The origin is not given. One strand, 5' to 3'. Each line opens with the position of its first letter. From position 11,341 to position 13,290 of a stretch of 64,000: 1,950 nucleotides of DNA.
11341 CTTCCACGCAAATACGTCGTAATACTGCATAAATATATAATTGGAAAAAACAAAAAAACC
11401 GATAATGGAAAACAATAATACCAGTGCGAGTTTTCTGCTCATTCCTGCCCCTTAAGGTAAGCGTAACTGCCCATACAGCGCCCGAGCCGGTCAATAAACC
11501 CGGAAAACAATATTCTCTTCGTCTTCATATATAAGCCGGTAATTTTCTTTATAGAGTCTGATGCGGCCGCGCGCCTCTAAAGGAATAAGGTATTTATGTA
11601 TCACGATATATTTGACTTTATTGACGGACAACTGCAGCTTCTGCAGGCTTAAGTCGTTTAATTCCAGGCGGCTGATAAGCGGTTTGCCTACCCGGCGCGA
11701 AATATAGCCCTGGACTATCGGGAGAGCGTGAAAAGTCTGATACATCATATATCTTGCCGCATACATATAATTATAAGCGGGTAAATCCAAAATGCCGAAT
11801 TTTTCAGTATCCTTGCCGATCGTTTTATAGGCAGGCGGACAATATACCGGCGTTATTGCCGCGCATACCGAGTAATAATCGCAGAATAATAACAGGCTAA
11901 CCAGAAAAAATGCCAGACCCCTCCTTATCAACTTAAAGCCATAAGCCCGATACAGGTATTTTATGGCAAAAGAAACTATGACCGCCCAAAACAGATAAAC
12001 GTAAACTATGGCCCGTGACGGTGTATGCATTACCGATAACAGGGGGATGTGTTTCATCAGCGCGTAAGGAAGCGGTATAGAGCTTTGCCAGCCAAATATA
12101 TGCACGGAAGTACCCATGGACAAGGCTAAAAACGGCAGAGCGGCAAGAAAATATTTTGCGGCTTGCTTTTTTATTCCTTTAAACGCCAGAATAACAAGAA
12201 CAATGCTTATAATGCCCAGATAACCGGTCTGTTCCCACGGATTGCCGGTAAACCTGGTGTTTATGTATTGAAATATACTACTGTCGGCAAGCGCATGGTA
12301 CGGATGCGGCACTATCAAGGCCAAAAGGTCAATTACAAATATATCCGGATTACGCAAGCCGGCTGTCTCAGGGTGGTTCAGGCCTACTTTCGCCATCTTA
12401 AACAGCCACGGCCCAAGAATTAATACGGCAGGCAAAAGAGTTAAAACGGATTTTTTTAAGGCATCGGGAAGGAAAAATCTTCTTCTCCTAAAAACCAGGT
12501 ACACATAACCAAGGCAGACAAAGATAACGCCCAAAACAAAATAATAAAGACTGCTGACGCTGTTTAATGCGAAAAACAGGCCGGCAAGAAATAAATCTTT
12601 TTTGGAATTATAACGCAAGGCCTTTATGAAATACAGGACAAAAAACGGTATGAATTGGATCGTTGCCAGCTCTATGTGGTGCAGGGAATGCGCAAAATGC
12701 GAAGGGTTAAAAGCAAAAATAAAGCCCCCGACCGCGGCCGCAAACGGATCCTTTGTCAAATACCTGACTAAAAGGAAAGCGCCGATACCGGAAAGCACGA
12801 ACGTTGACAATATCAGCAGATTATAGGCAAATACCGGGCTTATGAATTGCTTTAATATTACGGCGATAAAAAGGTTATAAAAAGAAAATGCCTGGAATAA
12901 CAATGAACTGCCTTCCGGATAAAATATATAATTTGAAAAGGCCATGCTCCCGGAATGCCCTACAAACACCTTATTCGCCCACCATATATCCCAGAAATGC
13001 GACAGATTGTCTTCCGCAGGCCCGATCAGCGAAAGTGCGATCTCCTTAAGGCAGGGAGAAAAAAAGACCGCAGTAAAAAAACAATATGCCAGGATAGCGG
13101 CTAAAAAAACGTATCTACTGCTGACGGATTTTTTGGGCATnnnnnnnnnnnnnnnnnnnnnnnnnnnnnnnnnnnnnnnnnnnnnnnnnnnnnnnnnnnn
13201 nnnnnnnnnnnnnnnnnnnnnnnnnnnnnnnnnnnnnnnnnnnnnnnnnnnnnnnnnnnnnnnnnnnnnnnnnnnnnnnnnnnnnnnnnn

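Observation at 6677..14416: Cluster of a radical SAM/SPASM enzyme, a pentapeptide+TPR membrane protein, two GT-C ArnT-like transferases and a GT2 polyprenyl-phosphate sugar synthase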

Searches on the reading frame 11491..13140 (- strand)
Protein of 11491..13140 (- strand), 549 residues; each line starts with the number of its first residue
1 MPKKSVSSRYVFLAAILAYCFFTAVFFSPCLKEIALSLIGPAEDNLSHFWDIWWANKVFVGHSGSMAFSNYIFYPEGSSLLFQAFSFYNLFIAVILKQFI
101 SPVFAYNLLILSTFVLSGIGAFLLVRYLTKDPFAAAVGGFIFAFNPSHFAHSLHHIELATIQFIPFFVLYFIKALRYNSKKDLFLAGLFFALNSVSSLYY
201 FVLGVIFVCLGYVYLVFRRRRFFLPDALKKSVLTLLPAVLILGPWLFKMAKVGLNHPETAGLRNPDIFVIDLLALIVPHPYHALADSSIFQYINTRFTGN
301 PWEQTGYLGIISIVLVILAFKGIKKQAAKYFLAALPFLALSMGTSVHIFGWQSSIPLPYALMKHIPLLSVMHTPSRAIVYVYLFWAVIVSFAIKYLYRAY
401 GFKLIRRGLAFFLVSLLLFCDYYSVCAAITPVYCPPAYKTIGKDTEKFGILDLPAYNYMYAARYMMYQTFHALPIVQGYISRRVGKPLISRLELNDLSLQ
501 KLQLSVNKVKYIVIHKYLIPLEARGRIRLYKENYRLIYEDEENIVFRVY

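Call 3: search_protein_families(library=pfam, proteins=[window:11491-13140:-], max_evalue=0.01)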
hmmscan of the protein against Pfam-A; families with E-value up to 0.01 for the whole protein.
window:11491-13140:- (549 aa): 0 families

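Call 5: search_protein_families(library=ncbifam, proteins=[window:11491-13140:-], max_evalue=0.01)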
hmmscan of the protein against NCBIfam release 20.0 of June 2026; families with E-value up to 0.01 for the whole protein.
window:11491-13140:- (549 aa): 0 families

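Call 8: find_homologous_proteins(query=window:11491-13140:-)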
Query window:11491-13140:- (549 aa): 178 proteins with E <= 0.001 among 8000 candidates; the best 120 are listed.
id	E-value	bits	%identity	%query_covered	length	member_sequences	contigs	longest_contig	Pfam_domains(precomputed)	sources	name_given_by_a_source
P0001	0.0e+0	1218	100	100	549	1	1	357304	PF19830.5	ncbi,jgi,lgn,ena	ncbi:MAG: hypothetical protein WC532_06460 [Candidatus Omnitrophota bacterium]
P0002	4.7e-266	902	72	100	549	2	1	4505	PF19830.5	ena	-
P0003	1.2e-243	828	67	100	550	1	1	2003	PF19830.5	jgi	jgi:hypothetical protein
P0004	8.4e-193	660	56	98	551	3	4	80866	PF19830.5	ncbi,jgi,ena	-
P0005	1.8e-172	593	52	99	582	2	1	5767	-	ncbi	-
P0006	3.4e-170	586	53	100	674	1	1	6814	PF19830.5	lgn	-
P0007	1.6e-169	584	52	99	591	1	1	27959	PF19830.5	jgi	-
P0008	3.4e-166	573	52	99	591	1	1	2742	PF19830.5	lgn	-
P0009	2.0e-165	570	51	100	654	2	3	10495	PF19830.5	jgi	-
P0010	8.5e-165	568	51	98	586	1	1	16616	PF19830.5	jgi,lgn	-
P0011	7.2e-162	558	51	95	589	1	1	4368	PF19830.5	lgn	-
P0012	4.4e-159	549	49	99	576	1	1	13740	-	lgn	-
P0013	1.1e-158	548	48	100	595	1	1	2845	-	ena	-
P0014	6.9e-157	542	52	100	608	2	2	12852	PF19830.5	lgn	-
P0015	7.2e-156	538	48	98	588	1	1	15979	PF19830.5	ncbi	-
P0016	4.8e-154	532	45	100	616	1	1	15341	PF19830.5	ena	-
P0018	5.1e-151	522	46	100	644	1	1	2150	PF19830.5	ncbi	ncbi:MAG: hypothetical protein WBD00_04735, partial [Candidatus Omnitrophota bacterium]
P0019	7.4e-151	522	48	99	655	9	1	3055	PF19830.5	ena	-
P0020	9.9e-151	522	48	99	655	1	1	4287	PF19830.5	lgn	-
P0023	3.2e-148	513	45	99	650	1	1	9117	PF19830.5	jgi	jgi:hypothetical protein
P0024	5.7e-148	512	47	100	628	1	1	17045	PF19830.5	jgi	jgi:hypothetical protein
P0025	5.1e-147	509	47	99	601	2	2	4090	PF19830.5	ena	-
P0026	1.1e-146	508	45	99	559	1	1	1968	PF19830.5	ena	-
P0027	2.6e-146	507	45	99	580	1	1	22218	PF19830.5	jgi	jgi:hypothetical protein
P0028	6.0e-146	506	47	97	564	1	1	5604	PF19830.5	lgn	-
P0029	1.0e-145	505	45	94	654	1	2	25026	PF19830.5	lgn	-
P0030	4.6e-145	503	47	98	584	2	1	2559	PF19830.5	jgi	-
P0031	8.7e-145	502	45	97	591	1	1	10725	PF19830.5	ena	-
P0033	6.6e-143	496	47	98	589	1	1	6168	PF19830.5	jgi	jgi:hypothetical protein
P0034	9.7e-141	489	45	99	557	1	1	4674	PF19830.5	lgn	-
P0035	1.9e-140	488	44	99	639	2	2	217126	PF19830.5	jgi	jgi:hypothetical protein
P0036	2.3e-140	487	44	99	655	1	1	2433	PF19830.5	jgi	jgi:hypothetical protein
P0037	6.7e-140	486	43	100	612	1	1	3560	PF19830.5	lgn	-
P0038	2.7e-139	484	45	97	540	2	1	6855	PF19830.5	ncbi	-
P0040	1.4e-138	481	44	100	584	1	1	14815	PF19830.5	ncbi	-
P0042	6.2e-138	479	44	100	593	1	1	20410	PF19830.5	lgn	-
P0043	1.5e-137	478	45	99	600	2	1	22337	PF19830.5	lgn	-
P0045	1.9e-135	471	45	99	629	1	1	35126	PF19830.5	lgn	-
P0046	3.0e-135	470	44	98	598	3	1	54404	PF19830.5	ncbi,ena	-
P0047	4.3e-135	470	45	98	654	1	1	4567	PF19830.5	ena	-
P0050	5.1e-134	466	42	99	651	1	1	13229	PF19830.5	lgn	-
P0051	3.7e-133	464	45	99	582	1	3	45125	PF19830.5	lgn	-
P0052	5.1e-133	463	43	97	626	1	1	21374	PF19830.5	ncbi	-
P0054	1.3e-132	462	44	98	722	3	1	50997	PF19830.5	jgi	jgi:hypothetical protein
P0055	6.0e-132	460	45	98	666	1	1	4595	PF19830.5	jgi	jgi:hypothetical protein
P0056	8.1e-132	459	48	90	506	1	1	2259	PF19830.5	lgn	-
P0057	2.8e-131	457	44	98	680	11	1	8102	PF19830.5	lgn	-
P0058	3.2e-131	457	44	98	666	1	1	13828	PF19830.5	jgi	jgi:hypothetical protein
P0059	4.4e-130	453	45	97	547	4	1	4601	PF19830.5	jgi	jgi:hypothetical protein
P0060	9.9e-129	449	42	100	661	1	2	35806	PF19830.5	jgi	-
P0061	2.8e-127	444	42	100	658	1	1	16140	PF19830.5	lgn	-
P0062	3.2e-127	444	42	97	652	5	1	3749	PF19830.5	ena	-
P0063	4.0e-127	444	40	100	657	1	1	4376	PF19830.5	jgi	jgi:hypothetical protein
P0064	4.5e-127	443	42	100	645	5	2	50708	PF19830.5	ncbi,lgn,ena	-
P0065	4.6e-127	443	42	98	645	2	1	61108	PF19830.5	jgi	jgi:hypothetical protein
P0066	1.2e-126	442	41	97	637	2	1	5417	PF10131.16,PF19830.5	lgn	-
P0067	2.6e-126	441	42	97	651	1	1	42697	PF19830.5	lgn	-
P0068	3.3e-126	441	41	100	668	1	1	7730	PF19830.5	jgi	jgi:hypothetical protein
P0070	2.1e-125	438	41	100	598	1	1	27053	PF19830.5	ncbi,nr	ncbi:MAG: hypothetical protein HQL30_11220 [Candidatus Omnitrophica bacterium]|nr:hypothetical prote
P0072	1.4e-124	435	41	100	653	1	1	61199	PF19830.5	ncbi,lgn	-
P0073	1.7e-124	435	42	98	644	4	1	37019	PF19830.5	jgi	-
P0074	2.2e-124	435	41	100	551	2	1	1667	PF19830.5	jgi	jgi:hypothetical protein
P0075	2.6e-124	434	42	98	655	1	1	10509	PF19830.5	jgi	jgi:hypothetical protein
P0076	2.6e-124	434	41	100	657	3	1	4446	PF19830.5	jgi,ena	-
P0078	3.8e-124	434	40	100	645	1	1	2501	PF19830.5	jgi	jgi:hypothetical protein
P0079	4.9e-124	433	41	100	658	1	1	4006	PF19830.5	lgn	-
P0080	6.5e-124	433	41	100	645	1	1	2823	PF19830.5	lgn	-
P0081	1.2e-123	432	42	98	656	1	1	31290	PF19830.5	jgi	jgi:hypothetical protein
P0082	1.2e-123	432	40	99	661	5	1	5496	PF19830.5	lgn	-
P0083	2.0e-123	431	40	99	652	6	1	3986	PF19830.5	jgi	-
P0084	2.4e-123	431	40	100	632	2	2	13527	PF19830.5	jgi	-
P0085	2.7e-123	431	42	99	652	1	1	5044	PF19830.5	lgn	-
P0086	3.3e-123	431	41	99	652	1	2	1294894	PF19830.5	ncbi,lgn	-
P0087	6.1e-123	430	40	99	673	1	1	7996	PF19830.5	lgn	-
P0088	7.4e-123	430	42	100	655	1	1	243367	PF19830.5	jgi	jgi:hypothetical protein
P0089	2.6e-122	428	44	92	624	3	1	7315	PF19830.5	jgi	-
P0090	7.0e-122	426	41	100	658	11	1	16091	PF19830.5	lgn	-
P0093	3.4e-121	424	41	100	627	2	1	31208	PF19830.5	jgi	jgi:hypothetical protein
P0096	4.1e-120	420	42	98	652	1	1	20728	PF19830.5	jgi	jgi:hypothetical protein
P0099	5.6e-120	420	42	99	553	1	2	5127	PF19830.5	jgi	jgi:hypothetical protein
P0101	4.7e-119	417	40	97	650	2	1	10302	PF19830.5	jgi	jgi:hypothetical protein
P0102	5.7e-119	417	43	91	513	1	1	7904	PF19830.5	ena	-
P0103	7.4e-119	416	40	100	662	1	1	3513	PF19830.5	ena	-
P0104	7.6e-119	416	41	99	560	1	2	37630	PF19830.5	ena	-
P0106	1.4e-118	415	42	99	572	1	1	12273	PF19830.5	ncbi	-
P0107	2.1e-118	415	41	98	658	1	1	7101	PF19830.5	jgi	jgi:hypothetical protein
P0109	2.1e-117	412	43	94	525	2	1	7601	PF19830.5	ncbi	ncbi:MAG: hypothetical protein WCL37_02305 [Chrysiogenales bacterium]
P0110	4.1e-117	411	42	98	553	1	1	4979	PF19830.5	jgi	-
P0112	1.6e-116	409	41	99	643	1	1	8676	PF19830.5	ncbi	-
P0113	3.4e-116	408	40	100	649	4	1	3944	PF19830.5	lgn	-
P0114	4.0e-116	407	40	97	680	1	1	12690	PF19830.5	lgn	-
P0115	1.8e-115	405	40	98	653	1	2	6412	PF19830.5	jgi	-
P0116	2.1e-115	405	41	98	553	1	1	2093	PF19830.5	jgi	jgi:hypothetical protein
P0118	5.3e-115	404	43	96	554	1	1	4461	PF19830.5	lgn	-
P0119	5.4e-115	404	39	98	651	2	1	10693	PF19830.5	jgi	jgi:hypothetical protein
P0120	2.6e-114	401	40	94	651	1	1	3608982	PF19830.5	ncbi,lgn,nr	ncbi:MAG: hypothetical protein JSV52_04500 [Candidatus Zixiibacteriota bacterium]|nr:MAG: hypothetic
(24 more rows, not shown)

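Call 9: find_encoding_contigs(protein=P0004, flank=10000, max_places=3)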
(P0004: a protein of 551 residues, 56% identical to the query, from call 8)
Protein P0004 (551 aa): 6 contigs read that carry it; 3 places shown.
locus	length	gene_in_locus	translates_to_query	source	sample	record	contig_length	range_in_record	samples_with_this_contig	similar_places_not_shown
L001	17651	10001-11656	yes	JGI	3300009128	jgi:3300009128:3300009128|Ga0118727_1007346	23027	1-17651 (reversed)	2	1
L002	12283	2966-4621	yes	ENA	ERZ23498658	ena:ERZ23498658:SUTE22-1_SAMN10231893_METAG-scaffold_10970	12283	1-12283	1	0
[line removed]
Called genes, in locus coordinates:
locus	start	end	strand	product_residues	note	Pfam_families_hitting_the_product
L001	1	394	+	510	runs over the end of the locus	PF13537:GATase_7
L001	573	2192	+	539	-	PF00702:Hydrolase, PF13419:HAD_2, PF08282:Hydrolase_3 (faint), PF02358:Trehalose_PPase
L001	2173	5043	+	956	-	PF03636:Glyco_hydro_65N, PF03632:Glyco_hydro_65m, PF03633:Glyco_hydro_65C (weak), PF00072:Response_reg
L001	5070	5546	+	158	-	PF00571:CBS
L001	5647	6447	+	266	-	PF01135:PCMT, PF05175:MTS, PF13489:Methyltransf_23, PF01209:Ubie_methyltran, PF06325:PrmA, PF13847:Methyltransf_31, PF08241:Methyltransf_11, PF08242:Methyltransf_12, +5 more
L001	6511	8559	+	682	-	PF13181:TPR_8 (faint), PF07719:TPR_2 (faint), PF13424:TPR_12 (faint), PF23914:TPR_CcmH_CycH (weak), PF00515:TPR_1 (faint)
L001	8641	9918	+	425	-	PF08241:Methyltransf_11 (weak), PF13847:Methyltransf_31 (weak), PF00535:Glycos_transf_2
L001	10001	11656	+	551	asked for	PF19830:DUF6311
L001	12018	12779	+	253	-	PF01209:Ubie_methyltran, PF02353:CMAS, PF03848:TehB, PF13489:Methyltransf_23, PF05175:MTS, PF13847:Methyltransf_31, PF08241:Methyltransf_11, PF08242:Methyltransf_12, +2 more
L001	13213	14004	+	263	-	-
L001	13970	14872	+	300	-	PF08843:AbiEii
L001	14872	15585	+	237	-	PF01261:AP_endonuc_2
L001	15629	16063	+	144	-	-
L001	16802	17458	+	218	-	-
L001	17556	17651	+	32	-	?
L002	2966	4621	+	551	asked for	PF19830:DUF6311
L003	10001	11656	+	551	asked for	PF19830:DUF6311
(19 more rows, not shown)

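Call 10: find_encoding_contigs(protein=P0035, flank=10000, max_places=2)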
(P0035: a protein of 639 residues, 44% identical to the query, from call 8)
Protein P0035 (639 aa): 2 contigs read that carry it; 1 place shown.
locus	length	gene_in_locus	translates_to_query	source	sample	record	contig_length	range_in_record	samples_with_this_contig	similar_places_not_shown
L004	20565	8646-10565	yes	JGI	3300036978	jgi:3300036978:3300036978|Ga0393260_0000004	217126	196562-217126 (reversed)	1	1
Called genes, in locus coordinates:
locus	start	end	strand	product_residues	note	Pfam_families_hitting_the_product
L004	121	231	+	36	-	-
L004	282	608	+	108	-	-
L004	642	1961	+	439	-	PF13562:NTP_transf_4, PF00132:Hexapep (faint)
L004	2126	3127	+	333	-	PF01087:GalP_UDP_transf, PF16285:DUF4931_N (weak), PF01230:HIT (faint), PF16268:DUF4921, PF02744:GalP_UDP_tr_C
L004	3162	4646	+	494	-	PF08323:Glyco_transf_5, PF13439:Glyco_transf_4 (faint), PF13579:Glyco_trans_4_4 (faint), PF20706:GT4-conflict (weak), PF00534:Glycos_transf_1, PF13692:Glyco_trans_1_4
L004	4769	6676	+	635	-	PF00515:TPR_1 (faint)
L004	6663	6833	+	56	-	-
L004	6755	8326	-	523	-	PF01943:Polysacc_synt, PF13440:Polysacc_synt_3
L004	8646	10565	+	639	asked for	PF19830:DUF6311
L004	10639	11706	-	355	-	PF01522:Polysacc_deac_1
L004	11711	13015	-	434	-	PF13480:Acetyltransf_6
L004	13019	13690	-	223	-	-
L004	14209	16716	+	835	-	-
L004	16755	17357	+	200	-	-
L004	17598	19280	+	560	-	PF03109:ABC1, PF27536:UbiB_helical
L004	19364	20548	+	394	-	PF12705:PDDEXK_1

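Call 11: find_encoding_contigs(protein=P0007, flank=10000, max_places=2)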
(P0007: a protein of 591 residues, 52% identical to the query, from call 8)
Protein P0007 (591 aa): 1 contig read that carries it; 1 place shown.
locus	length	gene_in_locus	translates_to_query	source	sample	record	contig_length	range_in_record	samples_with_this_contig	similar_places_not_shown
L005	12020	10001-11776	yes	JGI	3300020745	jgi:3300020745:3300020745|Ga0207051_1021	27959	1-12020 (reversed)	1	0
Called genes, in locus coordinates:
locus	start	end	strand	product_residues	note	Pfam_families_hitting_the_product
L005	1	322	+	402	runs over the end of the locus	PF00005:ABC_tran, PF14524:Wzt_C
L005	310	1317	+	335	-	PF13527:Acetyltransf_9, PF00583:Acetyltransf_1 (faint)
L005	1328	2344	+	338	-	PF01522:Polysacc_deac_1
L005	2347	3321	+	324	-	PF00535:Glycos_transf_2, PF10111:Glyco_tranf_2_2, PF13641:Glyco_tranf_2_3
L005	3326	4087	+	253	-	PF13489:Methyltransf_23, PF08241:Methyltransf_11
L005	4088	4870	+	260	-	PF13641:Glyco_tranf_2_3, PF00535:Glycos_transf_2, PF10111:Glyco_tranf_2_2 (weak)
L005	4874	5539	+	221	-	PF03567:Sulfotransfer_2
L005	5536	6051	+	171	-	PF01583:APS_kinase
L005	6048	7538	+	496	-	PF13231:PMT_2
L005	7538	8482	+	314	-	PF00535:Glycos_transf_2, PF10111:Glyco_tranf_2_2 (weak), PF13641:Glyco_tranf_2_3 (weak)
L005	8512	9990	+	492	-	PF13231:PMT_2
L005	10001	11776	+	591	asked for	PF19830:DUF6311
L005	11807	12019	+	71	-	?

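Call 12: find_encoding_contigs(protein=P0002, flank=10000, max_places=2)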
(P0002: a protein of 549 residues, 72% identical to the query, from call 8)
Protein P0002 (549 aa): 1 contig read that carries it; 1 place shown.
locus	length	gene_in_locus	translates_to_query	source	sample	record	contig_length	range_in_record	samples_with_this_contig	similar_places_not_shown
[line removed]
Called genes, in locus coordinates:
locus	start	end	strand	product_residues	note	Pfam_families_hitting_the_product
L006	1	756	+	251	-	?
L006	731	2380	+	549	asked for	PF19830:DUF6311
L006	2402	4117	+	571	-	-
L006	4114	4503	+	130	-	?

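Call 18: search_protein_families(library=pfam, proteins=[window:11491-13140:-, L001:6511-8559:+, L004:4769-6676:+, L006:2402-4117:+], max_evalue=10)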
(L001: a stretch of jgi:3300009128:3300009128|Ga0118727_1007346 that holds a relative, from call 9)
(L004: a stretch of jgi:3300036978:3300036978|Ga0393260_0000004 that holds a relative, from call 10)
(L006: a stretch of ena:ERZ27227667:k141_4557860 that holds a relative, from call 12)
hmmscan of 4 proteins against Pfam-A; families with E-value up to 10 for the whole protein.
window:11491-13140:- (549 aa): 0 families

L001:6511-8559:+ (682 aa): 18 families
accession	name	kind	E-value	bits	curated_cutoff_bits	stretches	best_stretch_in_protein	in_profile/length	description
PF07719.23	TPR_2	-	5.5e-11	42.1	27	3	490-520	2-32/34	Tetratricopeptide repeat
PF00515.34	TPR_1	-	7.5e-10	38.6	27.8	2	559-586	3-30/34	Tetratricopeptide repeat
PF23914.1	TPR_CcmH_CycH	-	3.6e-06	27.3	42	1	499-580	60-144/158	Cytochrome c-type biogenesis protein H TPR domain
PF13181.12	TPR_8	-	9.5e-06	25.8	25.7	1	559-586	3-30/34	Tetratricopeptide repeat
PF13424.12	TPR_12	-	3.5e-05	24.3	30.1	2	530-583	17-71/77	Tetratricopeptide repeat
PF04733.20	Coatomer_E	-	7e-05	22.8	21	1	501-601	143-245/290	Coatomer epsilon subunit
PF13431.12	TPR_17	-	0.0001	22.7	24.4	1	547-576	3-32/34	Tetratricopeptide repeat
PF14559.12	TPR_19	-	0.00015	22.5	25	1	503-553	5-55/68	Tetratricopeptide repeat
PF13174.12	TPR_6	-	0.00045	21.1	26.3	1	526-554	3-31/33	Tetratricopeptide repeat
PF12895.13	ANAPC3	-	0.00049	20.8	27.2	1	499-548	33-81/82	Anaphase-promoting complex, cyclosome, subunit 3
PF13176.12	TPR_7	-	0.00095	19.5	27.9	1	560-586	2-28/36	Tetratricopeptide repeat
PF13428.12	TPR_14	-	0.0031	18.5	23.5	1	524-564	2-42/44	Tetratricopeptide repeat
PF13374.12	TPR_10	-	0.013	16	27.5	0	530-549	9-28/42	Tetratricopeptide repeat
PF13432.12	TPR_16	-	0.018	15.9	32.7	2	500-548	8-56/65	Tetratricopeptide repeat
PF25063.1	ARM_TT21_C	-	0.028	14.7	35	1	527-590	99-162/209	Tetratricopeptide repeat protein 21 C-terminal ARM domain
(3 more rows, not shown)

L004:4769-6676:+ (635 aa): 10 families
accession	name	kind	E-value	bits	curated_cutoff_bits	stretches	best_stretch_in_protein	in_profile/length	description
PF00515.34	TPR_1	-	2.1e-05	24.6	27.8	1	552-581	2-31/34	Tetratricopeptide repeat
PF07719.23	TPR_2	-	4.2e-05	23.8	27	1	553-581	3-31/34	Tetratricopeptide repeat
PF13424.12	TPR_12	-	0.00024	21.7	30.1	1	541-580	32-74/77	Tetratricopeptide repeat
PF25064.1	ARM_TT21_5th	-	0.00068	20.4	27.8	1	557-605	7-55/117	TT21 fifth ARM repeats domain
PF13432.12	TPR_16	-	0.0011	19.8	32.7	2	555-605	1-51/65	Tetratricopeptide repeat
PF13428.12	TPR_14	-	0.007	17.4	23.5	1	553-593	3-43/44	Tetratricopeptide repeat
PF13181.12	TPR_8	-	0.012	16.1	25.7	1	553-581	3-31/34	Tetratricopeptide repeat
PF14559.12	TPR_19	-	0.023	15.4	25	1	562-605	2-45/68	Tetratricopeptide repeat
PF13174.12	TPR_6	-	0.32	12.2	26.3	1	554-579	3-28/33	Tetratricopeptide repeat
PF05297.16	Herpes_LMP1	-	1.7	8.3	26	1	287-360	33-100/386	Herpesvirus latent membrane protein 1 (LMP1)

L006:2402-4117:+ (571 aa): 2 families
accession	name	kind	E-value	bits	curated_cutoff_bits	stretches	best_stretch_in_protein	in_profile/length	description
PF13231.12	PMT_2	-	0.0001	23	26.1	1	85-225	21-159/160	Dolichyl-phosphate-mannose-protein mannosyltransferase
PF24661.1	DUF7649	-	0.002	18.6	27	1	282-326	29-73/85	Domain of unknown function (DUF7649)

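Call 20: search_solved_structures(query=A1, max_evalue=10, show_alignments=2)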
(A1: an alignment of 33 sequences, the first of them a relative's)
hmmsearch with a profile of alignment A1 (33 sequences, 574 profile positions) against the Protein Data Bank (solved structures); distinct sequences matched with E-value up to 10: 0.
